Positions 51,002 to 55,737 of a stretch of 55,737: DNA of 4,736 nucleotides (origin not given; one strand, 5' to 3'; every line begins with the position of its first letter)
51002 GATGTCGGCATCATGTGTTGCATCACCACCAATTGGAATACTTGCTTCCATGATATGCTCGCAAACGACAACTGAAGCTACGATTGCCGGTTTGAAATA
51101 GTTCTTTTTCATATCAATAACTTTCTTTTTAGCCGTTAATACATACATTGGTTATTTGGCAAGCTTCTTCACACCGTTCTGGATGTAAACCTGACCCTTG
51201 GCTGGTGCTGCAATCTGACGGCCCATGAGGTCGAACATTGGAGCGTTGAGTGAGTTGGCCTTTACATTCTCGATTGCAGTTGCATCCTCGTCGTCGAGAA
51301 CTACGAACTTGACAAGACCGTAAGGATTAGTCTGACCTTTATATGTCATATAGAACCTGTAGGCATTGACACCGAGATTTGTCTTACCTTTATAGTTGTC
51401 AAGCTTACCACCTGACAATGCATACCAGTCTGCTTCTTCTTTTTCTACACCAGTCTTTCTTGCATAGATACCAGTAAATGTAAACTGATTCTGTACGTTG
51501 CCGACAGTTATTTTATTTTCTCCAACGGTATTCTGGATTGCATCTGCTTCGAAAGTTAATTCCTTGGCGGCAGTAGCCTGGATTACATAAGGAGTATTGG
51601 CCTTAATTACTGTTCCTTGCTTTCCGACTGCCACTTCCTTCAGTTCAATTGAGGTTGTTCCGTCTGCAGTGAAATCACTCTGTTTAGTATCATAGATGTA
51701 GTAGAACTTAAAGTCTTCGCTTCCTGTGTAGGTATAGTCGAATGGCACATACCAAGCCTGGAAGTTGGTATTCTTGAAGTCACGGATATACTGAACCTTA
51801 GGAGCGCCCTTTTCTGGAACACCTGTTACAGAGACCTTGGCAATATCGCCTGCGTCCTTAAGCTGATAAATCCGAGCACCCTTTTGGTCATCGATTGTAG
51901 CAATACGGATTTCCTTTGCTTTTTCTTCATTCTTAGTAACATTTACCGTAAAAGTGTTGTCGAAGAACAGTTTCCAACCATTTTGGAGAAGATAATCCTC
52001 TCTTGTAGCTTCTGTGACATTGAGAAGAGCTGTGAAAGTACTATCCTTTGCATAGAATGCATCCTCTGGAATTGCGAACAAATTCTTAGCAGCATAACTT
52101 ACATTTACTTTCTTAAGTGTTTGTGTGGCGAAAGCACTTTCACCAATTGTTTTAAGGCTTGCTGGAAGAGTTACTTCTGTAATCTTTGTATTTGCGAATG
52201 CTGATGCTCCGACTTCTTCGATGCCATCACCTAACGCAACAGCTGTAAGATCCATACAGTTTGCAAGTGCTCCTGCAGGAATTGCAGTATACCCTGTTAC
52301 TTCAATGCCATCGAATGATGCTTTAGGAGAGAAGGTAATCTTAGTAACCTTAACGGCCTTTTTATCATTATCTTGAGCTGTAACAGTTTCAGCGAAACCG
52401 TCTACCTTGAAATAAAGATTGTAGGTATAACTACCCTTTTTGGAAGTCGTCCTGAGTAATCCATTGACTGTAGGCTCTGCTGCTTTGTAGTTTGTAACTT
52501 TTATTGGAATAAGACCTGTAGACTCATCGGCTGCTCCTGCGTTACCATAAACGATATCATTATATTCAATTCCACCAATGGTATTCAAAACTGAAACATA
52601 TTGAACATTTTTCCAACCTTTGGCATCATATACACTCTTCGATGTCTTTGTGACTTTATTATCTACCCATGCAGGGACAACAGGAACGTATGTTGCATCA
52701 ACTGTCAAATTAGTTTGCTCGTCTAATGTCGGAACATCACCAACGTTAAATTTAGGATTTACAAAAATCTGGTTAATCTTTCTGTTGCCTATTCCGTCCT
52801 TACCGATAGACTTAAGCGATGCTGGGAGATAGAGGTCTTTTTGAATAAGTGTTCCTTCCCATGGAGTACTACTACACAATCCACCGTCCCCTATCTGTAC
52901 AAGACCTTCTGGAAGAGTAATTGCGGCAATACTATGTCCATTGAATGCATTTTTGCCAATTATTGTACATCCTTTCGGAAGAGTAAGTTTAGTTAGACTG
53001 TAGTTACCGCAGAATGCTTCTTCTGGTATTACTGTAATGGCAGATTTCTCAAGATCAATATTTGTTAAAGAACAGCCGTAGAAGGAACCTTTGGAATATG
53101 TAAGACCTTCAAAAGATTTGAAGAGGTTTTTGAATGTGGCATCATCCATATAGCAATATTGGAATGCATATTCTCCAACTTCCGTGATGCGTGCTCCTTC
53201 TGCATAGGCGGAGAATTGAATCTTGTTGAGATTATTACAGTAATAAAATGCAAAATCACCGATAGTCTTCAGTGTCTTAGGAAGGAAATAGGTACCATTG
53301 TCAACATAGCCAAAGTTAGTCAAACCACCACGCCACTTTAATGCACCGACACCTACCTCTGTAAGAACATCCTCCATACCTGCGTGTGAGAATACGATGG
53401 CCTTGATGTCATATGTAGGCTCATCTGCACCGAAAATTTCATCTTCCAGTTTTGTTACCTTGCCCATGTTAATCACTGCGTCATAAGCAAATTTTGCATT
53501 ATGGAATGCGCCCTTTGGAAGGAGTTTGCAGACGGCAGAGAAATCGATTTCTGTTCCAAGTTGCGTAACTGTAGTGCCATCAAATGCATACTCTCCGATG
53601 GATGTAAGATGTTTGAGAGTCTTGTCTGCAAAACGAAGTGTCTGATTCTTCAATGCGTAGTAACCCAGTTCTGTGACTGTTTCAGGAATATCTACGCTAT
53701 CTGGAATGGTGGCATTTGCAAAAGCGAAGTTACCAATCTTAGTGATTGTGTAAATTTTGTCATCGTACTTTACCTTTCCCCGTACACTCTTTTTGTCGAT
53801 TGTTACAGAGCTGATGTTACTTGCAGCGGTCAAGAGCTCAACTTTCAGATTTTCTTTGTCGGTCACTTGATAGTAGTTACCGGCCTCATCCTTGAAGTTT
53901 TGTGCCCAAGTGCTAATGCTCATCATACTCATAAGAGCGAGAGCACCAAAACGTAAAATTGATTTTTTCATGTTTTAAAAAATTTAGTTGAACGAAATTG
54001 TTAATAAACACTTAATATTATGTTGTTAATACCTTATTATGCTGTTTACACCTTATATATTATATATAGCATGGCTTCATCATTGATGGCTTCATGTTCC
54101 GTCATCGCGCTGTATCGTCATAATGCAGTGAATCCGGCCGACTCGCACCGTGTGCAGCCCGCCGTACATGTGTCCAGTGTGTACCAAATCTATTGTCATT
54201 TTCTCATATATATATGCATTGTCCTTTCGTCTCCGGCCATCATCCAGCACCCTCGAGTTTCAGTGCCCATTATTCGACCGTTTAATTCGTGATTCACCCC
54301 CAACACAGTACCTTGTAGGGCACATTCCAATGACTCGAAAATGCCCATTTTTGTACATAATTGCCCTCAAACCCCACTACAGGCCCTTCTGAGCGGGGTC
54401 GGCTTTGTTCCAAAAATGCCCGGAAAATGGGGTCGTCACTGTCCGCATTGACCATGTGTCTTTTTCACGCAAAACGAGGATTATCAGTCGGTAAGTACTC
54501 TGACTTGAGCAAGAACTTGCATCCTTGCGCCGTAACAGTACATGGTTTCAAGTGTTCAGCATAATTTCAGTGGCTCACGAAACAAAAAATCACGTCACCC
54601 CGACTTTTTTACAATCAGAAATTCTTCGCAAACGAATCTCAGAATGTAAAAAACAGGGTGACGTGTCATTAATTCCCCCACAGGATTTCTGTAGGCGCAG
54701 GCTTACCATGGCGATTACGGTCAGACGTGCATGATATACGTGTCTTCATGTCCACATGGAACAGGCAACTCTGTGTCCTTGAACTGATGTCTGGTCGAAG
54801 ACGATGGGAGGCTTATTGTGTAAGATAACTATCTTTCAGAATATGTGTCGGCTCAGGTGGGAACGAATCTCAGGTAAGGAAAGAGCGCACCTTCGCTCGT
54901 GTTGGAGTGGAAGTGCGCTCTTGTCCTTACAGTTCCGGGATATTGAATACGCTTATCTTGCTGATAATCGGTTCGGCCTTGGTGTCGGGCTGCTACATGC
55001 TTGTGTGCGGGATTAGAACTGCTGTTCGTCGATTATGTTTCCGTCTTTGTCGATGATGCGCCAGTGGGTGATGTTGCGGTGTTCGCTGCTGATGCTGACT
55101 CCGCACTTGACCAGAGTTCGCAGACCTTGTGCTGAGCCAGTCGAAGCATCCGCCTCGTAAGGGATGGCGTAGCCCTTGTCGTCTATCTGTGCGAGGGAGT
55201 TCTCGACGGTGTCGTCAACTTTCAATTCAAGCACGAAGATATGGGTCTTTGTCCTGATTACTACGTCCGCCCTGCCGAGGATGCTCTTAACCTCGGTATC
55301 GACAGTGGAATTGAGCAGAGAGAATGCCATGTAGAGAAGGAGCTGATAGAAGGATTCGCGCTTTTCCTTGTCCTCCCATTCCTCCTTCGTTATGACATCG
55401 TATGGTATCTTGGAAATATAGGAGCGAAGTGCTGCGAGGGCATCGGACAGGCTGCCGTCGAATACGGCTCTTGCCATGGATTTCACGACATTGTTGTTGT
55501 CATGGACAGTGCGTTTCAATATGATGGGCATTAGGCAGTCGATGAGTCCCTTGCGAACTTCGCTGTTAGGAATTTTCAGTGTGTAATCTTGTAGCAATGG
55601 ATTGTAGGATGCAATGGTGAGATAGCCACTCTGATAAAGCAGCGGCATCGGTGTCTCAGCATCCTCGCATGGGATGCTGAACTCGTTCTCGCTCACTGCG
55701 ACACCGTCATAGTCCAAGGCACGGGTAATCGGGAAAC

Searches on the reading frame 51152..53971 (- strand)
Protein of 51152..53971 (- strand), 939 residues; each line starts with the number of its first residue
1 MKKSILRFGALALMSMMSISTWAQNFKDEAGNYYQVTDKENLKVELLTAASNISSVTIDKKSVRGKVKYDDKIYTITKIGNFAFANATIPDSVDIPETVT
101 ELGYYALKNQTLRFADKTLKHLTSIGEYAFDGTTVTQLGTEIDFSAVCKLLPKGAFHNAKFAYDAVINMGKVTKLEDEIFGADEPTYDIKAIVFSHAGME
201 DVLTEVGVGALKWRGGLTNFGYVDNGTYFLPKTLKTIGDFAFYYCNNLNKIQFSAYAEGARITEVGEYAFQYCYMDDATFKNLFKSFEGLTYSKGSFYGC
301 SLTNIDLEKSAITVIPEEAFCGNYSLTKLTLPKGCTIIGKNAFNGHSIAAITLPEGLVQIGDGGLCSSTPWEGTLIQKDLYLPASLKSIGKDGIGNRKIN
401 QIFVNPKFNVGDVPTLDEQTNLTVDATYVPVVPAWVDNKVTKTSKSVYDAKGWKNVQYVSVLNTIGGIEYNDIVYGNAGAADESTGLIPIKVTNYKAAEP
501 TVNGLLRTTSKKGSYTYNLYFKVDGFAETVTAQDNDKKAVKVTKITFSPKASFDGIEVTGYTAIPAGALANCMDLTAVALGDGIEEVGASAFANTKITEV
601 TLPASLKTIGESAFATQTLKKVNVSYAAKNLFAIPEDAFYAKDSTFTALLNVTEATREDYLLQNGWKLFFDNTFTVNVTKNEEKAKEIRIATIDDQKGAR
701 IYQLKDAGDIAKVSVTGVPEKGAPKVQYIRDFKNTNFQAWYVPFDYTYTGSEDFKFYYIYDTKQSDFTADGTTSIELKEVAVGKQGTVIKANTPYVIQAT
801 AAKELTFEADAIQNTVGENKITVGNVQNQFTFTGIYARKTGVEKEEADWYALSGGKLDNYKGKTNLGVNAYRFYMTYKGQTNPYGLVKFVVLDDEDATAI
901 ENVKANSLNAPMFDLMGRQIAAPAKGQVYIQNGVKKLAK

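Call 9: search_protein_families(library=pfam, proteins=[window:51152-53971:-], max_evalue=0.01)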
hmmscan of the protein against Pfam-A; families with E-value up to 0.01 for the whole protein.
window:51152-53971:- (939 aa): 2 families
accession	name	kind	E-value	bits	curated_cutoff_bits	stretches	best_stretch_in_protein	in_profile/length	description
PF13306.12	LRR_5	-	1.6e-50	170.7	27.7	4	294-406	5-110/127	BspA type Leucine rich repeat region (6 copies)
PF13855.12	LRR_8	-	0.001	19.3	27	0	301-331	2-32/61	Leucine rich repeat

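Call 10: search_protein_families(library=ncbifam, proteins=[window:51152-53971:-], max_evalue=1)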
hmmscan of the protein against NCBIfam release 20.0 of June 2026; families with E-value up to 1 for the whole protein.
window:51152-53971:- (939 aa): 2 families
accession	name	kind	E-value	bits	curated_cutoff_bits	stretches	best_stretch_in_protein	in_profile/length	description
NF047961.1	adhesin_HupY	equivalog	2.8e-24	85.3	1250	3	554-643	167-254/978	leucine-rich repeat adhesin HupY/LrrG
NF045861.1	glide_Gli349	exception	3.3e-17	60.5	1750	2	530-619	2667-2746/3169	gliding machinery surface structure protein Gli349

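Call 15: find_encoding_contigs(protein=window:51152-53971:-, flank=10000, max_places=6)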
Protein window:51152-53971:- (939 aa): no gene with exactly this product is on record in the collection.

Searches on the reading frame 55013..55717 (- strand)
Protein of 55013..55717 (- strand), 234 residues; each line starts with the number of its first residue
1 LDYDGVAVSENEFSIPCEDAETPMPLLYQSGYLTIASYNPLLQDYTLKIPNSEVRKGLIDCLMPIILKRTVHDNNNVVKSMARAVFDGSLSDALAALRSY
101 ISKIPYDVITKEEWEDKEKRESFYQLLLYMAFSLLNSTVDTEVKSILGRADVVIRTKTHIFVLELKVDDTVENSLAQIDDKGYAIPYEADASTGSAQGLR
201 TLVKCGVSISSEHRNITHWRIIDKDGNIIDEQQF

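Call 9: search_protein_families(library=pfam, proteins=[window:55013-55717:-], max_evalue=0.01)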
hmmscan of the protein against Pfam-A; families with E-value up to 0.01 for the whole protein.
window:55013-55717:- (234 aa): 1 family
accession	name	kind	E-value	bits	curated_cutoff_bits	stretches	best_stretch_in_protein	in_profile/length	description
PF08011.17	PDDEXK_9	-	6.2e-15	55.5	25.5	1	120-219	2-105/105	PD-(D/E)XK nuclease superfamily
